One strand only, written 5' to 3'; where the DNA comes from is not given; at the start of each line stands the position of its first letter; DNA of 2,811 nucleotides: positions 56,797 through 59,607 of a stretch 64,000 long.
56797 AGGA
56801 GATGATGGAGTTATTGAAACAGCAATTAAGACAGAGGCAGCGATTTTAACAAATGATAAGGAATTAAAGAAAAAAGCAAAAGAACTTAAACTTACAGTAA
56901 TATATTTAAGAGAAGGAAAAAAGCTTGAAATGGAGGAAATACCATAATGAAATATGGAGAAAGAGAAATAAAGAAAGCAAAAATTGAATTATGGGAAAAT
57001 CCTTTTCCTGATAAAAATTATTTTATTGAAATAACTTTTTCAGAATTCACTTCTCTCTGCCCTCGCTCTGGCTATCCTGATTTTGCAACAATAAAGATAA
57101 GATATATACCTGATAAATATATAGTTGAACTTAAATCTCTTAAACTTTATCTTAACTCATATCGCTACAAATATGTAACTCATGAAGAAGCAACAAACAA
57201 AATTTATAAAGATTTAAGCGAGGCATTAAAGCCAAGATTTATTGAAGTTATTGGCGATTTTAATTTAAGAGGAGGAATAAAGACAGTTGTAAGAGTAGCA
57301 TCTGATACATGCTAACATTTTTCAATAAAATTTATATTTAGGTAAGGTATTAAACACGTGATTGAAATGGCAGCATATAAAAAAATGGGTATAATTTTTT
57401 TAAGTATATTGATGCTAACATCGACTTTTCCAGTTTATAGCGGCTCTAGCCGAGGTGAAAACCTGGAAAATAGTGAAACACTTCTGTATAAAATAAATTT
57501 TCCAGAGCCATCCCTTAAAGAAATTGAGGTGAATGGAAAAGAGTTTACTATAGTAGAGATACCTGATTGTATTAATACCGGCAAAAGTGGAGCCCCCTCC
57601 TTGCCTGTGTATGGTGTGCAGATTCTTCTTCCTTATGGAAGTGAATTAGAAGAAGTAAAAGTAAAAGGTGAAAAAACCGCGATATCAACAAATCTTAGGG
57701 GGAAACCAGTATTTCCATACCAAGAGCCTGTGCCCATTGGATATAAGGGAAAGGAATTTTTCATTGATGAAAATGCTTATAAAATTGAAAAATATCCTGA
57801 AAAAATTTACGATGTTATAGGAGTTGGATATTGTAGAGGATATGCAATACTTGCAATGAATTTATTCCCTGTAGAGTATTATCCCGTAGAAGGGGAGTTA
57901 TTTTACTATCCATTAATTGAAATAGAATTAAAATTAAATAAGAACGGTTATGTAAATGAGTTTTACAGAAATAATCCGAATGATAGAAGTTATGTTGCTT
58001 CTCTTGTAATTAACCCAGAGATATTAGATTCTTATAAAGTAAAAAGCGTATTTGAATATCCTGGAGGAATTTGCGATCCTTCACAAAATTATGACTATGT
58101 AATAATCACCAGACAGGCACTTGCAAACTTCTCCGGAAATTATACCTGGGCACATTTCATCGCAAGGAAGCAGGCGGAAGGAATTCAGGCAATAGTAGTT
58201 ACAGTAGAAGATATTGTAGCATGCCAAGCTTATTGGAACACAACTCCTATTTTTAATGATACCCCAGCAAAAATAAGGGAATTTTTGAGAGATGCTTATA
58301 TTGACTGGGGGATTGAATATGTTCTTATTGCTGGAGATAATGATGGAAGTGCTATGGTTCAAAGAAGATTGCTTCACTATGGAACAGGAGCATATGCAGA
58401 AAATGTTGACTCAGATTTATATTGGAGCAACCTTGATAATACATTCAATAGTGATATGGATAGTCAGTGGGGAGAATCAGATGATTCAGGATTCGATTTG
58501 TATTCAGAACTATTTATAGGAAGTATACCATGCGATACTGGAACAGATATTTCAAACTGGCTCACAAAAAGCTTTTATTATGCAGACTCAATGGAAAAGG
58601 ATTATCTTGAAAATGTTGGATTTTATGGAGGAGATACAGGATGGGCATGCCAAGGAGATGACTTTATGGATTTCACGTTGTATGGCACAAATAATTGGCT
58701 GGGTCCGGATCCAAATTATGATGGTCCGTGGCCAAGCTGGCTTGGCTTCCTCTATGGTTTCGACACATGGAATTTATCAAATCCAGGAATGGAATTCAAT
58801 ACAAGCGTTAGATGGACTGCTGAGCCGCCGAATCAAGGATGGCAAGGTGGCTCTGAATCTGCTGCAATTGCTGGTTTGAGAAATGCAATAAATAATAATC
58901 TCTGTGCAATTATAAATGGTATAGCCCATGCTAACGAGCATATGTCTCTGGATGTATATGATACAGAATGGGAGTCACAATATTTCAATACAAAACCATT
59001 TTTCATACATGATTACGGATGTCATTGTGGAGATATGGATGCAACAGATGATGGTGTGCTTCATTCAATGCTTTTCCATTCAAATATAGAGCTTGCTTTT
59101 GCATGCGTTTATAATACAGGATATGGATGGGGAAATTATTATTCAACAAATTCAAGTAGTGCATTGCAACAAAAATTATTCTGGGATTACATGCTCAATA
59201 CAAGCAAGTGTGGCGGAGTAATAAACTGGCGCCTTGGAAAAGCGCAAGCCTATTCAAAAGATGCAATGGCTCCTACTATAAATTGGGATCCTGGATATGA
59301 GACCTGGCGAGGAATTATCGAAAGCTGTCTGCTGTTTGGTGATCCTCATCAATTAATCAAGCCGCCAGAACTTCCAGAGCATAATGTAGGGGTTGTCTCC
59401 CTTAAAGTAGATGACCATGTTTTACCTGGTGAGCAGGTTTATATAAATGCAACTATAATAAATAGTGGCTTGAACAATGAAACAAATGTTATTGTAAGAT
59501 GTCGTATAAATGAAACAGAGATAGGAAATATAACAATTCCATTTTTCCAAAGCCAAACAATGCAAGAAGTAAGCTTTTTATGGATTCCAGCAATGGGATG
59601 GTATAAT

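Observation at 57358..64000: Tandem pair of secreted gingipain-like (C25) proteins, one a 1721-aa multidomain giant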

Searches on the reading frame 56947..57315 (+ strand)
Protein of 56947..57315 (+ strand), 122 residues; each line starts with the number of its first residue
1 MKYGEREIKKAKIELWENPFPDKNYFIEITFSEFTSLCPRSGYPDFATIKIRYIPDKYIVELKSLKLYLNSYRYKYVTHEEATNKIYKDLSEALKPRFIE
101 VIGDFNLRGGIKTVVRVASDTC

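Call 13: find_encoding_contigs(protein=window:56947-57315:+, flank=10000, max_places=6)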
Protein window:56947-57315:+ (122 aa): 8 contigs read that carry it; 6 places shown.
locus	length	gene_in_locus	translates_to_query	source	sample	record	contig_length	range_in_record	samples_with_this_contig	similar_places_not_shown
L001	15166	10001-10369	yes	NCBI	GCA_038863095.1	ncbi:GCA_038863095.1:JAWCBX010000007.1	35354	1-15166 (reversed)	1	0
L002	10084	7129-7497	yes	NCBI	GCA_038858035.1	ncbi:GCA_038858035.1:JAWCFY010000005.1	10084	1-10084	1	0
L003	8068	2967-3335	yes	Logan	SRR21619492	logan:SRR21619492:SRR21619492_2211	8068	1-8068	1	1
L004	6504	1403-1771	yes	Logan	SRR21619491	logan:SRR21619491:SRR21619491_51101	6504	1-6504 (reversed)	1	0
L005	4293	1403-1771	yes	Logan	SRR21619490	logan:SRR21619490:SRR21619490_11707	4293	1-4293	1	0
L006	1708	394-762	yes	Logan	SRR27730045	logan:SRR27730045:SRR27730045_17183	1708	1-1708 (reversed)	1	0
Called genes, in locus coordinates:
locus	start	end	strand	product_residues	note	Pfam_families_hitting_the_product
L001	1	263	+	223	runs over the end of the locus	-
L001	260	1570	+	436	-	PF05496:RuvB_N (weak), PF00004:AAA, PF21960:RCF1-5-like_lid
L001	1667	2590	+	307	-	PF01266:DAO (faint), PF07992:Pyr_redox_2, PF13450:NAD_binding_8 (faint), PF13738:Pyr_redox_3, PF00070:Pyr_redox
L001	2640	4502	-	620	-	PF01364:Peptidase_C25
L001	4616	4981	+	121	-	PF01248:Ribosomal_L7Ae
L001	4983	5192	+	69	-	PF01200:Ribosomal_S28e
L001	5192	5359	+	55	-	PF01246:Ribosomal_L24e, PF06467:zf-FCS (weak)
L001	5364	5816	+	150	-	PF00334:NDK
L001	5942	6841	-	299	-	PF02558:ApbA, PF08546:ApbA_C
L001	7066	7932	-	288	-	PF00892:EamA, PF03151:TPT (faint), PF00892:EamA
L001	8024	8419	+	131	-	PF01092:Ribosomal_S6e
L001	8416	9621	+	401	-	PF00009:GTP_EFTU, PF03144:GTP_EFTU_D2 (weak), PF09173:eIF2_C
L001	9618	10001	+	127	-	PF13638:PIN_4 (faint), PF18477:PIN_9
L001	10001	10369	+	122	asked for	PF01227:GTP_cyclohydroI (weak), PF14819:QueF_N (weak), PF14489:QueF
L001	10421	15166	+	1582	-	PF08126:Propeptide_C25, PF01364:Peptidase_C25, PF07705:CARDB (weak), PF01839:FG-GAP (faint), PF13517:FG-GAP_3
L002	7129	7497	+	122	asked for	PF01227:GTP_cyclohydroI (weak), PF14819:QueF_N (weak), PF14489:QueF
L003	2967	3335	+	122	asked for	PF01227:GTP_cyclohydroI (weak), PF14819:QueF_N (weak), PF14489:QueF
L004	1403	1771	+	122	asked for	PF01227:GTP_cyclohydroI (weak), PF14819:QueF_N (weak), PF14489:QueF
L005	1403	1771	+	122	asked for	PF01227:GTP_cyclohydroI (weak), PF14819:QueF_N (weak), PF14489:QueF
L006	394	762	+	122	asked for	PF01227:GTP_cyclohydroI (weak), PF14819:QueF_N (weak), PF14489:QueF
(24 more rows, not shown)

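Call 79: find_encoding_contigs(protein=window:56947-57315:+, flank=10000, max_places=10)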
Protein window:56947-57315:+ (122 aa): 8 contigs read that carry it; 6 places shown.
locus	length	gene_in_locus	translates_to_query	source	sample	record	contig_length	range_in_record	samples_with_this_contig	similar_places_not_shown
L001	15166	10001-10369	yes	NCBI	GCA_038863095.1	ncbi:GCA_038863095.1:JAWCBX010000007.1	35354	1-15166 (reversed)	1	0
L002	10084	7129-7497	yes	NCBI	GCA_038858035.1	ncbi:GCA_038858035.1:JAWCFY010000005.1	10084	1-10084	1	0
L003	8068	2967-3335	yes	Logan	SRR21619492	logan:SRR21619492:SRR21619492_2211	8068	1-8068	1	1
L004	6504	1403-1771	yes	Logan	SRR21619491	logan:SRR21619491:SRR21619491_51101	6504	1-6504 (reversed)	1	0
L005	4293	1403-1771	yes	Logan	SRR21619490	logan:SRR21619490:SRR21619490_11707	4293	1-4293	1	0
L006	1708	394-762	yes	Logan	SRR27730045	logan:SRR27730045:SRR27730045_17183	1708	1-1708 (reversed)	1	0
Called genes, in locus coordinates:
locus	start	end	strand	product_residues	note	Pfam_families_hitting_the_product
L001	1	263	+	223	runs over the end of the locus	-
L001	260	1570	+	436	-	PF05496:RuvB_N (weak), PF00004:AAA, PF21960:RCF1-5-like_lid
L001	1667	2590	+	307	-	PF01266:DAO (faint), PF07992:Pyr_redox_2, PF13450:NAD_binding_8 (faint), PF13738:Pyr_redox_3, PF00070:Pyr_redox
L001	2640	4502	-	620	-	PF01364:Peptidase_C25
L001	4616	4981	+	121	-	PF01248:Ribosomal_L7Ae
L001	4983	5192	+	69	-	PF01200:Ribosomal_S28e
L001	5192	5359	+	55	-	PF01246:Ribosomal_L24e, PF06467:zf-FCS (weak)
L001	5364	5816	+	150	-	PF00334:NDK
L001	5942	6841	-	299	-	PF02558:ApbA, PF08546:ApbA_C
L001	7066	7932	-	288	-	PF00892:EamA, PF03151:TPT (faint), PF00892:EamA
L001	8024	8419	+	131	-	PF01092:Ribosomal_S6e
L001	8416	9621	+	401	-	PF00009:GTP_EFTU, PF03144:GTP_EFTU_D2 (weak), PF09173:eIF2_C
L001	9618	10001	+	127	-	PF13638:PIN_4 (faint), PF18477:PIN_9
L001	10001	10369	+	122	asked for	PF01227:GTP_cyclohydroI (weak), PF14819:QueF_N (weak), PF14489:QueF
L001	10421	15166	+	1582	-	PF08126:Propeptide_C25, PF01364:Peptidase_C25, PF07705:CARDB (weak), PF01839:FG-GAP (faint), PF13517:FG-GAP_3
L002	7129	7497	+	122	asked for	PF01227:GTP_cyclohydroI (weak), PF14819:QueF_N (weak), PF14489:QueF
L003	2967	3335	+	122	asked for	PF01227:GTP_cyclohydroI (weak), PF14819:QueF_N (weak), PF14489:QueF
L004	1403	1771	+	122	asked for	PF01227:GTP_cyclohydroI (weak), PF14819:QueF_N (weak), PF14489:QueF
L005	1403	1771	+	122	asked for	PF01227:GTP_cyclohydroI (weak), PF14819:QueF_N (weak), PF14489:QueF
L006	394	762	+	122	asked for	PF01227:GTP_cyclohydroI (weak), PF14819:QueF_N (weak), PF14489:QueF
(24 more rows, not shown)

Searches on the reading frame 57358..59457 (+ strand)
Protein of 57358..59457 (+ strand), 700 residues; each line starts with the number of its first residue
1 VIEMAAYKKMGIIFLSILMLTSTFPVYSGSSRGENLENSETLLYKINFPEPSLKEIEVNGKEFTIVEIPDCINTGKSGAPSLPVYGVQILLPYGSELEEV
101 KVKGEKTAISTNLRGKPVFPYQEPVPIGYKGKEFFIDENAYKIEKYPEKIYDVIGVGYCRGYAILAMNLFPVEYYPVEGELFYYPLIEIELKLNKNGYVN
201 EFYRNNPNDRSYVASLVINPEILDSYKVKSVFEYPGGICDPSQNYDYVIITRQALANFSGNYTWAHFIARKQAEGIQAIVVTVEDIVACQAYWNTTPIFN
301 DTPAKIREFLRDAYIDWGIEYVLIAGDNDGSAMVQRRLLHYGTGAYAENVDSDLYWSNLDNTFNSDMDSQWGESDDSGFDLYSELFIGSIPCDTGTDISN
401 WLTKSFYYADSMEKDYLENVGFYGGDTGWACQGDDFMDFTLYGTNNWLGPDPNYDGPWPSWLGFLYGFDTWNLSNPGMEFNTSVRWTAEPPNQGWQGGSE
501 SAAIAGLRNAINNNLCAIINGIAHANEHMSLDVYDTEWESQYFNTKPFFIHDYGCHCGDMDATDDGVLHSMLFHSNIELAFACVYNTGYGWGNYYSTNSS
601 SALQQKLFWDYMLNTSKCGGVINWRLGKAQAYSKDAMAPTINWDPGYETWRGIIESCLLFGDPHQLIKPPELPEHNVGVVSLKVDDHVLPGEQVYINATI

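Call 11: search_solved_structures(query=window:57358-59457:+, max_evalue=1, show_alignments=2)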
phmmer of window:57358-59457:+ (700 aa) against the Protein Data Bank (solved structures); distinct sequences matched with E-value up to 1: 2.
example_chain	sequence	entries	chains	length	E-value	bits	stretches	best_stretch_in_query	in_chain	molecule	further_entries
5mun_A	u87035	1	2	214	4.3e-07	31.9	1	46-193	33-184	Lys-gingipain W83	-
1gpm_A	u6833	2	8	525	0.58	11.6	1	273-320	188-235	GMP SYNTHETASE | GMP synthase [glutamine-hydrolyzing]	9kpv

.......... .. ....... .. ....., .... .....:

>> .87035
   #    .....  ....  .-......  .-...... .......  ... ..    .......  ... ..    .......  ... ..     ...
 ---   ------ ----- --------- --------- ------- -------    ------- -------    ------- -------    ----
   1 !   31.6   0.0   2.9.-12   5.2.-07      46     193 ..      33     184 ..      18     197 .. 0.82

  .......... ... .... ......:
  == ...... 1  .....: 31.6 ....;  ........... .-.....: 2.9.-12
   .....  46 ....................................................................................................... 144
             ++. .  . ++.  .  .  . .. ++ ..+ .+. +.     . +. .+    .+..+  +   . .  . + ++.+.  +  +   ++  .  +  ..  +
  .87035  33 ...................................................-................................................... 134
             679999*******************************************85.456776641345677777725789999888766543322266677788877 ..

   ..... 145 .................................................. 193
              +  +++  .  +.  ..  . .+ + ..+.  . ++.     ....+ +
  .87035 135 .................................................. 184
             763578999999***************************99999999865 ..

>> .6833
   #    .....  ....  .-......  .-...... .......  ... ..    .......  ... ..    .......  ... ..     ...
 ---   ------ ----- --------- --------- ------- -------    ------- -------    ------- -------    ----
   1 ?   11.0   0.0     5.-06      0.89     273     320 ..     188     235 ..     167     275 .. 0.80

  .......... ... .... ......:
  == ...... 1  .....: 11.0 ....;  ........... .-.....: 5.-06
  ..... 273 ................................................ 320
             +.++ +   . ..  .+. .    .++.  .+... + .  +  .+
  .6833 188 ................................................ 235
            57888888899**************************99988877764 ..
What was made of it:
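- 57475..57939 (+): C25 propeptide of the giant (aa 40-194). Kgp prodomain 5mun, E 4e-7 (call 11).
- Closest known: Lys-gingipain Kgp and PorU. Same: The giant's prodomain matches the Kgp prodomain (5mun, E 4e-7, call 11).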
